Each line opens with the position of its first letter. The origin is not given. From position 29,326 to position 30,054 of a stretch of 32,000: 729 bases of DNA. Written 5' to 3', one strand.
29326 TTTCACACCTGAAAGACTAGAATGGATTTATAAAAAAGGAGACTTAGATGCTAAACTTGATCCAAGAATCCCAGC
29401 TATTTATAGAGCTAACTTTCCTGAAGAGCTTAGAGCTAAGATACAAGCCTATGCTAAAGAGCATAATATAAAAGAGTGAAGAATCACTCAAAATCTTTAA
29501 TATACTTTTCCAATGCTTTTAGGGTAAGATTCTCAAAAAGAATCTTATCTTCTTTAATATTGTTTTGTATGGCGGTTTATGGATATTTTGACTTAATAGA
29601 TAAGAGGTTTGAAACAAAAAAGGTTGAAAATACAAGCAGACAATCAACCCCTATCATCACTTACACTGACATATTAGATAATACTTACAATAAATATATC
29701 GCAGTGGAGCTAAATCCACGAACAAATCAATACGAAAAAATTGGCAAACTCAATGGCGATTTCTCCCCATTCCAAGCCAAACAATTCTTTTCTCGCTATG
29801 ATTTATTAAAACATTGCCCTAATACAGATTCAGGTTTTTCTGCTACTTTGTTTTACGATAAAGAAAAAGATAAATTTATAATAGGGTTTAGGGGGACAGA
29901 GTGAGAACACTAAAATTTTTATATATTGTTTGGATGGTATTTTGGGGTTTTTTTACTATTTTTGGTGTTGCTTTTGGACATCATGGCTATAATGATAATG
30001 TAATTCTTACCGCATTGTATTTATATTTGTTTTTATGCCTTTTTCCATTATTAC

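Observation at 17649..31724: ~14-kb all-plus-strand accessory island: toxin/immunity-like cassettes plus a PAAR-like gene, with no secretion apparatus and no mobility genes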

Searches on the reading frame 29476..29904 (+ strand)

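Call 3: search_protein_families(library=pfam, max_evalue=0.1, proteins=[window:29476-29904:+])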
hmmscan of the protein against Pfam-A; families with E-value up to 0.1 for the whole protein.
window:29476-29904:+ (142 aa): 1 family
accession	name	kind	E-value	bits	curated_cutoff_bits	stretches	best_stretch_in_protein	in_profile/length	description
PF16872.10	putAbiC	-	0.093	13.7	22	0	11-36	34-59/80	Putative phage abortive infection protein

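Call 4: search_protein_families(library=ncbifam, max_evalue=0.1, proteins=[window:29476-29904:+])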
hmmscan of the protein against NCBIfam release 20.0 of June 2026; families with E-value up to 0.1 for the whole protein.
window:29476-29904:+ (142 aa): 0 families
